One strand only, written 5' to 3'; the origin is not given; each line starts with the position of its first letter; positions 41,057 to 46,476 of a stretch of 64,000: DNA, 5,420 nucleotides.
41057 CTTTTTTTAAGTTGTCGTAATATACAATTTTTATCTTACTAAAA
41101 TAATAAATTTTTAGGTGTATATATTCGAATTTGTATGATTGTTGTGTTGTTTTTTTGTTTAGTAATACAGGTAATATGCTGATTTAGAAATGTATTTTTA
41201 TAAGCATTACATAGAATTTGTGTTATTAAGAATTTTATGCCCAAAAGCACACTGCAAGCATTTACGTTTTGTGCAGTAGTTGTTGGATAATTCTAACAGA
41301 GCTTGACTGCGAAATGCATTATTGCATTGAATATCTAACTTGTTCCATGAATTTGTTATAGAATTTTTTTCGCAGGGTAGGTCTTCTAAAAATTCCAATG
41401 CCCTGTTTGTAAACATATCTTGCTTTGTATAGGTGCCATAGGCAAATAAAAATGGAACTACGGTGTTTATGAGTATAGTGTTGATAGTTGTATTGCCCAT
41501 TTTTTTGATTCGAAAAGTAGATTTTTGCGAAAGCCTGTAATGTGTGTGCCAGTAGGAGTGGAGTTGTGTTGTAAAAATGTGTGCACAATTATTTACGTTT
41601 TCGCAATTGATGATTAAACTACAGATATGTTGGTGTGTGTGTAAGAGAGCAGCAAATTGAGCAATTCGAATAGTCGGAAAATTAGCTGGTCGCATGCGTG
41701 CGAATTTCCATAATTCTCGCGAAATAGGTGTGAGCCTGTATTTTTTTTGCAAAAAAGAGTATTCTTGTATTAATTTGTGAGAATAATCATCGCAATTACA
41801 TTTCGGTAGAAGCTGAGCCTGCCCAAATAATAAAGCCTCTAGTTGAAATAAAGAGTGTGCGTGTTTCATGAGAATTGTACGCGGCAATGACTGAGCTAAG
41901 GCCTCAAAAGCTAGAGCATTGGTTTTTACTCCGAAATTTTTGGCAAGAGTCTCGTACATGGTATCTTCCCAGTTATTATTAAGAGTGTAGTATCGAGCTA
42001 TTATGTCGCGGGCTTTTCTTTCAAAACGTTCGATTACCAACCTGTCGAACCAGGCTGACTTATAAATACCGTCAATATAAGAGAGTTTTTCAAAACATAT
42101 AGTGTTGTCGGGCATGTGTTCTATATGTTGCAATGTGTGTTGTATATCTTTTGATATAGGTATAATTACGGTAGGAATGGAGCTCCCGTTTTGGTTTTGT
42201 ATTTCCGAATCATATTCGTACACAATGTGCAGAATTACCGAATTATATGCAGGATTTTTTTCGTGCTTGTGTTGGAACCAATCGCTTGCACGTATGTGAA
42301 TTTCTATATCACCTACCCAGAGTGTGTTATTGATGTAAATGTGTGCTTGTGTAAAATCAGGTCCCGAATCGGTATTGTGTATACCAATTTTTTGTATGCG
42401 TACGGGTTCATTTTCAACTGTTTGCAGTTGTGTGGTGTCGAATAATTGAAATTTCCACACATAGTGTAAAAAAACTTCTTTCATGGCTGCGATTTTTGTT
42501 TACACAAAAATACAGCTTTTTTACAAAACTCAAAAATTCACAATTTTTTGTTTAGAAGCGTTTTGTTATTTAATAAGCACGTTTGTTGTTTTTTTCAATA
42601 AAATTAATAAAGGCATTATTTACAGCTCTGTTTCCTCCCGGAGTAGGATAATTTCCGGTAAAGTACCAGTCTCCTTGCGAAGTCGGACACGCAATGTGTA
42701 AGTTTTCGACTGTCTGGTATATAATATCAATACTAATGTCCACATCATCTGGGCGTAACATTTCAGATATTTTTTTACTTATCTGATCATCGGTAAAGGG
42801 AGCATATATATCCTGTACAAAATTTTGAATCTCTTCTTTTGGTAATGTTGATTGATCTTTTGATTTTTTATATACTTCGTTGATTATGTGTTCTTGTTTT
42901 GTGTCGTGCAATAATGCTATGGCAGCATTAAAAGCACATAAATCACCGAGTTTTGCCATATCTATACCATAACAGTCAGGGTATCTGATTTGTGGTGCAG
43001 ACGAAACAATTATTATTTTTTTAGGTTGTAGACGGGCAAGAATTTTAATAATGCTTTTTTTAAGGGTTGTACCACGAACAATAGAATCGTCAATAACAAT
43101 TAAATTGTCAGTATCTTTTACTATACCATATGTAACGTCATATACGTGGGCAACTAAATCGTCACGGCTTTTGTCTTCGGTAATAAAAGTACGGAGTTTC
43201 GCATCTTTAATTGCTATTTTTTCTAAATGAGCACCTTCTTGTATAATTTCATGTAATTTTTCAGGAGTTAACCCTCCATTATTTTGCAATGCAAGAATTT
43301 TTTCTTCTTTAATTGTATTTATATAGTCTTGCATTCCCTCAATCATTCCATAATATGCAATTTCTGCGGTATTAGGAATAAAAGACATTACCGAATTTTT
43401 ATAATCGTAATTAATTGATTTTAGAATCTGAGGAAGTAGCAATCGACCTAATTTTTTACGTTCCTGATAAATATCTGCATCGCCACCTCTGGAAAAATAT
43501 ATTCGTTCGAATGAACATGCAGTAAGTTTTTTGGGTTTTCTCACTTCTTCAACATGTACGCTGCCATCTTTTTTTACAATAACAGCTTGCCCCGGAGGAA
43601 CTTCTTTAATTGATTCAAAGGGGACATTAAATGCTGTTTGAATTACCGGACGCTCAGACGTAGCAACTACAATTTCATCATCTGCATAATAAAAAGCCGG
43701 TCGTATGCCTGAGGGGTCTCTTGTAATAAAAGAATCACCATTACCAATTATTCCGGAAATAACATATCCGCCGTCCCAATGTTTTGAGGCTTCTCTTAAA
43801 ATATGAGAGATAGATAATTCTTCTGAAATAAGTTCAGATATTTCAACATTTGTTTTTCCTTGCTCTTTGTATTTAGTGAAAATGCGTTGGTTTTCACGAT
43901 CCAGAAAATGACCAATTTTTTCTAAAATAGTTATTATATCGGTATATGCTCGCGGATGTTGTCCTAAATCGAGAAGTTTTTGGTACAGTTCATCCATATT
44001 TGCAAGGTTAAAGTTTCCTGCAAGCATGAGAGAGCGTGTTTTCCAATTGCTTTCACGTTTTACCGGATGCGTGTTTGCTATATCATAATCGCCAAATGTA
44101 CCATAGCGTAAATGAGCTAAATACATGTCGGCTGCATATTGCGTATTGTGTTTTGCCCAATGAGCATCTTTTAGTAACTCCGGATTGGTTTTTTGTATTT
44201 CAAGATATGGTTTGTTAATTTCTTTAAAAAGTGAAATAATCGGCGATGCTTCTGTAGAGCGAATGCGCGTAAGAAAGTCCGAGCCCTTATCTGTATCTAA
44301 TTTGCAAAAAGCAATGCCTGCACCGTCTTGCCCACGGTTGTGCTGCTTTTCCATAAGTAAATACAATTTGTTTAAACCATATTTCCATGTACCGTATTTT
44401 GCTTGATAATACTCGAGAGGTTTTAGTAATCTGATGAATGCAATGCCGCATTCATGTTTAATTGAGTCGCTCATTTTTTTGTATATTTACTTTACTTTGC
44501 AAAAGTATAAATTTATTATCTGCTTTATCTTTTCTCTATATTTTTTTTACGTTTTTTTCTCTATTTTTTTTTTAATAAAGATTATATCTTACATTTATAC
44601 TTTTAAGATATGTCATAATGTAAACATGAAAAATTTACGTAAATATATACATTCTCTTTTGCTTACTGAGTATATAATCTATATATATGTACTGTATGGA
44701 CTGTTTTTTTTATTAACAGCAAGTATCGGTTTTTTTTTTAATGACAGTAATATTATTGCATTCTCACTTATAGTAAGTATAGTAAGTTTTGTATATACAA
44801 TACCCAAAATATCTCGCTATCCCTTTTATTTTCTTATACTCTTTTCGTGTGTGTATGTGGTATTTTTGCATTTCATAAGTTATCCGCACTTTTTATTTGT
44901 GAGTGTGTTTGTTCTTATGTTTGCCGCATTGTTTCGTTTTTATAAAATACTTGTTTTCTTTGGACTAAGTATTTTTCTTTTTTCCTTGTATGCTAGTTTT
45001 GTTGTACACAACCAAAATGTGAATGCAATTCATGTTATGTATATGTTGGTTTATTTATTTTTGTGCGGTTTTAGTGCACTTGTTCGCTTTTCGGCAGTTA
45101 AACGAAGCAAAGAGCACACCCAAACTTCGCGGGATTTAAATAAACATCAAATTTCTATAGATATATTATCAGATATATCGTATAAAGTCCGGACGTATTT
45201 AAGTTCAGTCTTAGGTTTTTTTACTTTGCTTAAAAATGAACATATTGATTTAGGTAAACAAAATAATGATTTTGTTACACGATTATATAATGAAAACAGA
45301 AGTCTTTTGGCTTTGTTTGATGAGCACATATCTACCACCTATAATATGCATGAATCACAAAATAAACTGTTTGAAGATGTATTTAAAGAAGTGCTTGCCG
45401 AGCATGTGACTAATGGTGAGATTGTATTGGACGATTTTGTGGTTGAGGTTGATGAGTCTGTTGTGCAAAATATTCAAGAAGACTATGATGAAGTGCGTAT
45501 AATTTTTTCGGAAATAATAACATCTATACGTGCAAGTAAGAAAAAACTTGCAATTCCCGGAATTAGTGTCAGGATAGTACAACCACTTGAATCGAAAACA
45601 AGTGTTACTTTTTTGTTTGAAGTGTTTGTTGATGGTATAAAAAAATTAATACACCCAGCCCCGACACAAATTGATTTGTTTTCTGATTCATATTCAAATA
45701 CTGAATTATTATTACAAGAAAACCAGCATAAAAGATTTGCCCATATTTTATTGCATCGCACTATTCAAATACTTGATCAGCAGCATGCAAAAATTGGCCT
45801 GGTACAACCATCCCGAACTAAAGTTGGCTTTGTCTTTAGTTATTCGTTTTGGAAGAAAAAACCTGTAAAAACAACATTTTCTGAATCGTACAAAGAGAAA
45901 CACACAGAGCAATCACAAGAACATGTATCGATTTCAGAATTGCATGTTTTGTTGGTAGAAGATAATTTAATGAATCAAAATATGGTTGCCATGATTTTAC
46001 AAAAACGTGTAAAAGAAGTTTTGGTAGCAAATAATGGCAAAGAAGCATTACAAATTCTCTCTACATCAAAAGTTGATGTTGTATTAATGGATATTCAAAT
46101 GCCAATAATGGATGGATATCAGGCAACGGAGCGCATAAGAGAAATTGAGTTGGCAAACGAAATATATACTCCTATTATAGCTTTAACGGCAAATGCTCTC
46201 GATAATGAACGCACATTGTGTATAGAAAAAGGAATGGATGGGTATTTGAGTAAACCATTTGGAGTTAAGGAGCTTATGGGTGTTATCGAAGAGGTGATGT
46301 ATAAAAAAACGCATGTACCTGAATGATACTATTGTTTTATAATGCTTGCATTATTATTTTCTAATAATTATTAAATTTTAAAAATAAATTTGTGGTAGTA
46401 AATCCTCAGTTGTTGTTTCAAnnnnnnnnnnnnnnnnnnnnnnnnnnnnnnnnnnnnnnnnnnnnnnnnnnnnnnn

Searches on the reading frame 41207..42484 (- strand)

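Call 18: search_protein_families(library=pfam, proteins=[window:41207-42484:-], max_evalue=0.01)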
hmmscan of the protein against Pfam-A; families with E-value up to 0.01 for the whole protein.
window:41207-42484:- (425 aa): 1 family
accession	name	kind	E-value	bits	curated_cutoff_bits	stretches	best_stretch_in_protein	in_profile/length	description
PF11013.13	DUF2851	-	1.1e-137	459.5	25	1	3-375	1-375/375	Protein of unknown function (DUF2851)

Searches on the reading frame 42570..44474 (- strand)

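Call 18: search_protein_families(library=pfam, proteins=[window:42570-44474:-], max_evalue=0.01)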
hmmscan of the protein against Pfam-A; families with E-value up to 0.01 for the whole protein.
window:42570-44474:- (634 aa): 3 families
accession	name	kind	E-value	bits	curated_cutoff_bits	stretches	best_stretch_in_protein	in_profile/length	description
PF13522.11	GATase_6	-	0.00026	21.4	27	0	112-184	7-74/130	Glutamine amidotransferase domain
PF13230.11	GATase_4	-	0.00026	20.5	23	1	115-193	71-143/272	Glutamine amidotransferases class-II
PF13537.11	GATase_7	-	0.0015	19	25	0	224-277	65-120/123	Glutamine amidotransferase domain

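Call 22: search_protein_families(library=ncbifam, proteins=[window:42570-44474:-], max_evalue=0.01)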
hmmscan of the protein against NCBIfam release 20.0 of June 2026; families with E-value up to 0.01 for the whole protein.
window:42570-44474:- (634 aa): 2 families
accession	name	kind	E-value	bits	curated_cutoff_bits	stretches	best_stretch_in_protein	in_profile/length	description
TIGR01134.1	purF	equivalog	1.6e-32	113.4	350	2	103-349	52-266/432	amidophosphoribosyltransferase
NF001484.0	PRK00331.1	subfamily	0.006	15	381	1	108-194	58-140/601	isomerizing glutamine--fructose-6-phosphate transaminase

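Call 23: search_protein_families(library=padloc, proteins=[window:42570-44474:-], max_evalue=0.01)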
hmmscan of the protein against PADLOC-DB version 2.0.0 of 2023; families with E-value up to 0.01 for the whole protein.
window:42570-44474:- (634 aa): 2 families
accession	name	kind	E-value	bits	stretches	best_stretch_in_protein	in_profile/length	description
PDLC02935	PRTase_III-A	-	4.1e-05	21.1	1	341-491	69-164/290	-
PDLC02451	BrxA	-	0.0029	15.7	1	385-479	82-176/201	BrxA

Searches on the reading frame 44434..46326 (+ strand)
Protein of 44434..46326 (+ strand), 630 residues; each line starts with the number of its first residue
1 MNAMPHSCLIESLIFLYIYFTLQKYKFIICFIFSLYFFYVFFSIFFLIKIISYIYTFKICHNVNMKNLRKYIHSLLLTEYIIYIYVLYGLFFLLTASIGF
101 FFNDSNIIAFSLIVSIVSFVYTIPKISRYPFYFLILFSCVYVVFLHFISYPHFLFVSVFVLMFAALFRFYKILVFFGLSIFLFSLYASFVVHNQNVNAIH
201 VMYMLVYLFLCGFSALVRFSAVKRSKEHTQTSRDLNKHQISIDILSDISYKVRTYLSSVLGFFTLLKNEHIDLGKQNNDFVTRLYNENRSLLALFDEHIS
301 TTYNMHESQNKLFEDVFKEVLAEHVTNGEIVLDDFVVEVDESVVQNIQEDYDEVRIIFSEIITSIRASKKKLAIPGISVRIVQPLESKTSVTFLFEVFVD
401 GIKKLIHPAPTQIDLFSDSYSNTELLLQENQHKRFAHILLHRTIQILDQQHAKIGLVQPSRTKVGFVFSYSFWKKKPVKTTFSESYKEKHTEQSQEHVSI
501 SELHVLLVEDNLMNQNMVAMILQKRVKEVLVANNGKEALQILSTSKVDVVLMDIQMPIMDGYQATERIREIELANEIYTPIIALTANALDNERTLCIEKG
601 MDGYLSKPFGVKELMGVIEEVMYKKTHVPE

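Call 18: search_protein_families(library=pfam, proteins=[window:44434-46326:+], max_evalue=0.01)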
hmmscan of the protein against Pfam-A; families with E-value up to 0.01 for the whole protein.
window:44434-46326:+ (630 aa): 1 family
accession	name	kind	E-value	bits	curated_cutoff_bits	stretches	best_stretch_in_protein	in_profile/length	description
PF00072.30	Response_reg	-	4.6e-25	88.4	30.2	1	505-618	1-110/111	Response regulator receiver domain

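Call 22: search_protein_families(library=ncbifam, proteins=[window:44434-46326:+], max_evalue=0.01)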
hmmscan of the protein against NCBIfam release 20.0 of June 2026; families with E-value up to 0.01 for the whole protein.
window:44434-46326:+ (630 aa): 96 families (the best 25 are shown)
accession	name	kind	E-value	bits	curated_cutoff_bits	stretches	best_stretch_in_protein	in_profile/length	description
NF008318.0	PRK11107.1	equivalog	4.7e-34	117.6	890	1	444-624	609-787/920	two-component sensor histidine kinase BarA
NF011874.0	PRK15347.1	equivalog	4.6e-32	111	852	1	486-619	674-807/921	two component system sensor kinase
NF008099.0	PRK10841.1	equivalog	1.4e-28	99.2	920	1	485-619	807-937/949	two-component system sensor histidine kinase RcsC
NF008302.0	PRK11091.1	equivalog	4.3e-26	91.3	838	1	484-625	507-646/779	aerobic respiration two-component sensor histidine kinase ArcB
TIGR02956.1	TMAO_torS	equivalog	3e-25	88.5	676.5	1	483-626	683-824/967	TMAO reductase system sensor histidine kinase/response regulator TorS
NF038297.2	hybrid_HK_HrmK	equivalog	6.2e-24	84.6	725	1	484-619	472-605/607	hybrid histidine kinase/response regulator HrmK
NF041945.1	LuxN_Vibrio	equivalog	6.3e-24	84.1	1550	1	488-625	706-838/839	quorum-sensing autoinducer 1 sensor kinase/phosphatase LuxN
NF041947.1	LuxQ_Vibrio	equivalog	4.2e-22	77.8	1200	1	477-618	695-835/843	quorum-sensing autoinducer 2 sensor kinase/phosphatase LuxQ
TIGR02154.1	PhoB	equivalog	2.7e-19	69.4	296.2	1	504-624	4-122/226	phosphate regulon transcriptional regulator PhoB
NF045901.1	HisKinLetSLeg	equivalog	3.4e-19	68.3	1650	1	483-627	652-794/906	two-component system sensor histidine kinase LetS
NF007135.0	PRK09581.1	equivalog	3.9e-18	65.5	474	1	504-615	4-113/457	PleD family two-component system response regulator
NF045944.1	ResRegRpaBCyano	equivalog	4.1e-18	65.6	330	1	506-624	1-114/229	response regulator transcription factor RpaB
NF008469.0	PRK11361.1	equivalog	9.8e-18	64.1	714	1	504-620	6-118/461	acetoacetate metabolism transcriptional regulator AtoC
NF033120.0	vanR_FM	exception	2.3e-17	63.4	460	1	502-618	3-114/231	vancomycin resistance response regulator transcription factor, VanR-F/VanR-M family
NF007005.1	PRK09468.1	equivalog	1.7e-16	60.4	331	1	504-626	5-123/237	osmolarity response regulator transcription factor OmpR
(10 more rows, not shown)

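Call 23: search_protein_families(library=padloc, proteins=[window:44434-46326:+], max_evalue=0.01)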
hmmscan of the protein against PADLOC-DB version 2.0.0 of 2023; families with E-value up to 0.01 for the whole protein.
window:44434-46326:+ (630 aa): 3 families
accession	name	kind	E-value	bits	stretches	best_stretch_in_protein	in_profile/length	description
PDLC00405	SduA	-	7.4e-06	23.7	1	504-588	8-97/323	DUF4263 domain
PDLC04055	PD-T4-6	-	3.8e-05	20.7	1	486-625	350-486/496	-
PDLC04725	PDC-M60B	-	0.00017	19.5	1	502-561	3-64/158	-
